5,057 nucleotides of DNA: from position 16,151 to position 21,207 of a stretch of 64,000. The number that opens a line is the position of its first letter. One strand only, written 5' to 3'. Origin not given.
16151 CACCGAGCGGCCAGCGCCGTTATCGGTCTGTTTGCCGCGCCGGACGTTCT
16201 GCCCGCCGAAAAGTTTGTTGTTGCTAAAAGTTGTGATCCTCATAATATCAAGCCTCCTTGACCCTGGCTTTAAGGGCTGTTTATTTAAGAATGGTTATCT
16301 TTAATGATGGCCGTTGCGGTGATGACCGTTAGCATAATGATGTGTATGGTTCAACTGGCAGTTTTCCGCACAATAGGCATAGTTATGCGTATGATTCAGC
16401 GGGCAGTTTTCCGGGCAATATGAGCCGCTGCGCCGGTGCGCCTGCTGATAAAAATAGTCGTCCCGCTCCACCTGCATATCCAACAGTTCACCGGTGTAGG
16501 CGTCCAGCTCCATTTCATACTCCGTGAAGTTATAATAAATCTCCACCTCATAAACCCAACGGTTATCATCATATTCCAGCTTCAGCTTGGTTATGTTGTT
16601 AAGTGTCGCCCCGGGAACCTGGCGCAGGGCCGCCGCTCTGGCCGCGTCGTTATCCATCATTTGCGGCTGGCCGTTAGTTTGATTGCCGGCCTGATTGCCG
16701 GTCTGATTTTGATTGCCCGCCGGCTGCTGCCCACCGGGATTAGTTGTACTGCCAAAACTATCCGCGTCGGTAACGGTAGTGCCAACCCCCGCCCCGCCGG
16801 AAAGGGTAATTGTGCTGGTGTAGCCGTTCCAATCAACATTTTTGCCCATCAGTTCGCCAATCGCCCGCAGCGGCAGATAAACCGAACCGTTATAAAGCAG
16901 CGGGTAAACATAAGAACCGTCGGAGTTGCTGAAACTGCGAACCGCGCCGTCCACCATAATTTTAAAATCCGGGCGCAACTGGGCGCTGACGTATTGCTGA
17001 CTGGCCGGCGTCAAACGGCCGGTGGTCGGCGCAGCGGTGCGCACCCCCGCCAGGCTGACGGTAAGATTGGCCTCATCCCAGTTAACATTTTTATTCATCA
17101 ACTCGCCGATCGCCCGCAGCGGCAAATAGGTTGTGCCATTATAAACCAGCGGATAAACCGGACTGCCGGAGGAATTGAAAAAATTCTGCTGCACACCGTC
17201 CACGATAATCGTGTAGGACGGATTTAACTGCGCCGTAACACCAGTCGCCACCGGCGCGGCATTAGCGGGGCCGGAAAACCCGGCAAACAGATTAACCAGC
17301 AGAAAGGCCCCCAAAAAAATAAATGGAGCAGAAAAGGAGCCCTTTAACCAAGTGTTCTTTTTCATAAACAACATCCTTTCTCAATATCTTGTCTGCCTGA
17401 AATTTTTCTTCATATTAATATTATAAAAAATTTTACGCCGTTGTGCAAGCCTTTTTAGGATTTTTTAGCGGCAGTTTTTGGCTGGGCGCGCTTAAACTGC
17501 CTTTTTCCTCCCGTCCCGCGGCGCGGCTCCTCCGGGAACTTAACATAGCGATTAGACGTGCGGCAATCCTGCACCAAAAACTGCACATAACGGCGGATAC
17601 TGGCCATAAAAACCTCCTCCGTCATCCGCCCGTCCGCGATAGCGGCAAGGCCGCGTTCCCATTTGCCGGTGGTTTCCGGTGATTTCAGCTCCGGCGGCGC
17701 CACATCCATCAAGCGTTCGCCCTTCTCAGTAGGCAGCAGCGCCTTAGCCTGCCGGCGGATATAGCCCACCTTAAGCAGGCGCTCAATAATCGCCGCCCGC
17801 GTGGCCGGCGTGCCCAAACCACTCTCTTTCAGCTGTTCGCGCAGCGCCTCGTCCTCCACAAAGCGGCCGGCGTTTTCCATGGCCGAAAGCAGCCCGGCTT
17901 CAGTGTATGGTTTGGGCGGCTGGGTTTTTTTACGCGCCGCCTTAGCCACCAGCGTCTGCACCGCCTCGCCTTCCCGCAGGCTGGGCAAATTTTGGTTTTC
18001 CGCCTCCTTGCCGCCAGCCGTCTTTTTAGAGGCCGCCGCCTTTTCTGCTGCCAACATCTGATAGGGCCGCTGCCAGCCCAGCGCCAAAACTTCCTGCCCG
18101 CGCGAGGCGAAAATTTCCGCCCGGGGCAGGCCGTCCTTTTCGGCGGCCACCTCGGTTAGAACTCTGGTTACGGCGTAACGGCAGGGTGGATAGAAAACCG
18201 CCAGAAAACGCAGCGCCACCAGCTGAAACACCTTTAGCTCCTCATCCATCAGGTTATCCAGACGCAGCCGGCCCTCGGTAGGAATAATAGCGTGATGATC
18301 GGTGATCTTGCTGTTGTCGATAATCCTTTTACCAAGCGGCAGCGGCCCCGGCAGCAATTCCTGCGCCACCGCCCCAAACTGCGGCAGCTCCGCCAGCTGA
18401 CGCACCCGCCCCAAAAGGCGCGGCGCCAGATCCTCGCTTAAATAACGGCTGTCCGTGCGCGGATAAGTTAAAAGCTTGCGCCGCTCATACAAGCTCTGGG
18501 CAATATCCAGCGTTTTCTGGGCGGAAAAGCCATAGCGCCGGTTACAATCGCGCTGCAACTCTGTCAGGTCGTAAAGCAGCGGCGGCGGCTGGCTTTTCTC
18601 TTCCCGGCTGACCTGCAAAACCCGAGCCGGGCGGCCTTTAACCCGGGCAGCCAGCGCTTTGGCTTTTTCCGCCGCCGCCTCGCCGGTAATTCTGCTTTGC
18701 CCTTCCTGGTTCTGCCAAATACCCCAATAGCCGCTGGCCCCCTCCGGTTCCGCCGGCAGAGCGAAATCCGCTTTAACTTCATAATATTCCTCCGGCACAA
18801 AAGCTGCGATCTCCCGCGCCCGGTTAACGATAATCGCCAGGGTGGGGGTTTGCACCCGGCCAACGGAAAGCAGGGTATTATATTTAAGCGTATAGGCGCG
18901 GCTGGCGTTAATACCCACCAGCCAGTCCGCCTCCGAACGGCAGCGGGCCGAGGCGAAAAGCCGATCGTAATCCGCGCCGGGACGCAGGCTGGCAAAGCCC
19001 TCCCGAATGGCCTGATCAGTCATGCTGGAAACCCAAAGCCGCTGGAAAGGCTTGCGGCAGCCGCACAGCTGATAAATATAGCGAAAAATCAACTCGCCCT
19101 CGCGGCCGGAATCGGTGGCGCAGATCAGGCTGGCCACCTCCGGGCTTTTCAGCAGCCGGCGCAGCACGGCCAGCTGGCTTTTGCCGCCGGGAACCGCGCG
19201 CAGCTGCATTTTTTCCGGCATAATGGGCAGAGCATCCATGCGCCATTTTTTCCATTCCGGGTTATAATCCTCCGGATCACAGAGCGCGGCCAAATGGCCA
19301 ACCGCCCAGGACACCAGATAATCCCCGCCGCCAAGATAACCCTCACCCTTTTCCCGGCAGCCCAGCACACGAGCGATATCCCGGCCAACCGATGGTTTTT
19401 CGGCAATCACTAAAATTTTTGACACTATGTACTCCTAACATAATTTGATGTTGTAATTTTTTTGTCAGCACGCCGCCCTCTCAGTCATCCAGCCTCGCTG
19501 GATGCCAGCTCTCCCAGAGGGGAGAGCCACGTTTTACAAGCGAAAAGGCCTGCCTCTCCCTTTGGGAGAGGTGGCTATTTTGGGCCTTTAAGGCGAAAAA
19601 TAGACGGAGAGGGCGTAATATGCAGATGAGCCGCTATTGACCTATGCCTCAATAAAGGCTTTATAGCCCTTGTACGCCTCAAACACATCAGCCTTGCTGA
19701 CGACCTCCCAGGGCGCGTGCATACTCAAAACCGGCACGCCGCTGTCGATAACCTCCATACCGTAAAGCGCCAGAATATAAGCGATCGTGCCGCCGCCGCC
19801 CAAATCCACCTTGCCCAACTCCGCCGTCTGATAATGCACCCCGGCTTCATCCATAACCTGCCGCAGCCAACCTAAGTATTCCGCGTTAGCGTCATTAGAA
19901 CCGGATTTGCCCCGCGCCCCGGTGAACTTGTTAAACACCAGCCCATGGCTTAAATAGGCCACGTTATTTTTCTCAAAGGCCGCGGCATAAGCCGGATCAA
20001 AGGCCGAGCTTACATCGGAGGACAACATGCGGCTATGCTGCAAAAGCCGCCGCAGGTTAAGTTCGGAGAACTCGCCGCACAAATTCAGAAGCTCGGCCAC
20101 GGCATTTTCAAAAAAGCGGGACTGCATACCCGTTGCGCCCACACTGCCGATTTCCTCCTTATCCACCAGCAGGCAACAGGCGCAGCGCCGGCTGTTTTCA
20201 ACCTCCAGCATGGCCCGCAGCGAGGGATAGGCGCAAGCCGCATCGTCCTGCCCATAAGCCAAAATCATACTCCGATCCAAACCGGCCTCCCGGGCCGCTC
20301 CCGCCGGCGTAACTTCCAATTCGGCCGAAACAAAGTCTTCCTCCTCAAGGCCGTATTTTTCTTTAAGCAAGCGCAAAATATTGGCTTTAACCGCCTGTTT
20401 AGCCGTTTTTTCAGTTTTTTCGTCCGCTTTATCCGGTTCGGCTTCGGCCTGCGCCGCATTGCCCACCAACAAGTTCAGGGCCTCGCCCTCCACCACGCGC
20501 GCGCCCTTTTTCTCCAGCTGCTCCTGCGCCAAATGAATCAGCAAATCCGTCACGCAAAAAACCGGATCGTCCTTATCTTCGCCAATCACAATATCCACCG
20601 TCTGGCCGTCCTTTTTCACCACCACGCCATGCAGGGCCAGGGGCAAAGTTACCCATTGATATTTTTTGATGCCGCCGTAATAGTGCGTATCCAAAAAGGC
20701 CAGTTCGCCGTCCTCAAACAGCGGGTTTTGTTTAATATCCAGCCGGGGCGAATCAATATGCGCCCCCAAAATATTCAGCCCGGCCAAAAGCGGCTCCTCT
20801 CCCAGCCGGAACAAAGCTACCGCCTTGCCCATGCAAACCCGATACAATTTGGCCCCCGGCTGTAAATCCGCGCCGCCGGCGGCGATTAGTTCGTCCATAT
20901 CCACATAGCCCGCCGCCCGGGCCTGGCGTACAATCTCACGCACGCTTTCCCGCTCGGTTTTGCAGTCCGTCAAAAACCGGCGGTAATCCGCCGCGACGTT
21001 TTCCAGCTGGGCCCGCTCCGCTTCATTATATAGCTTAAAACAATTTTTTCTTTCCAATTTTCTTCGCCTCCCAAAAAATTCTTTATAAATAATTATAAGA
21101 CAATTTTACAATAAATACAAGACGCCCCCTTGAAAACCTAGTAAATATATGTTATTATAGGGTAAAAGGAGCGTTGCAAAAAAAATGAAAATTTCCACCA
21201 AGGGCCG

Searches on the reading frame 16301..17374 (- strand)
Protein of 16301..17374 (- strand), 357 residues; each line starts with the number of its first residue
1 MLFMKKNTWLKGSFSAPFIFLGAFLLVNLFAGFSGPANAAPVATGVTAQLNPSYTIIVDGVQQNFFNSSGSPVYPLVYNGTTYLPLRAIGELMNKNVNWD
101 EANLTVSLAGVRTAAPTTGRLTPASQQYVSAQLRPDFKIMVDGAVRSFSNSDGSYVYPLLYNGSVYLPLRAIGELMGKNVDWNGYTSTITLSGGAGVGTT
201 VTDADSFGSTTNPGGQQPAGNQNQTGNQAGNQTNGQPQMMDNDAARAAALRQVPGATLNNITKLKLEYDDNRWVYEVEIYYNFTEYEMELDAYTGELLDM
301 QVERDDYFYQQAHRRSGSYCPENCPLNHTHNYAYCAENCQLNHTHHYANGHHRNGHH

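Call 62: search_protein_families(library=pfam, proteins=[window:16301-17374:-], max_evalue=0.001)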
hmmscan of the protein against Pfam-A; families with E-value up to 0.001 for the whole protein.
window:16301-17374:- (357 aa): 2 families
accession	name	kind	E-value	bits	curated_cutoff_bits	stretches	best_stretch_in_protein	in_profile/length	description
PF07833.16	Cu_amine_oxidN1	-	4.2e-17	62.5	24.2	2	156-194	11-49/108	Copper amine oxidase N-terminal domain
PF03413.25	PepSY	-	5.6e-11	43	24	1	244-300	6-59/60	Peptidase propeptide and YPEB domain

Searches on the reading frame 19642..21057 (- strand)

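Call 62: search_protein_families(library=pfam, proteins=[window:19642-21057:-], max_evalue=0.001)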
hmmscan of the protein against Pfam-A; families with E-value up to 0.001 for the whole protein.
window:19642-21057:- (471 aa): 1 family
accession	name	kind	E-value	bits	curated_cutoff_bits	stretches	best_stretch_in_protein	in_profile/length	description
PF02127.20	Peptidase_M18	-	1.7e-81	274.7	24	1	28-468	1-431/432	Aminopeptidase I zinc metalloprotease (M18)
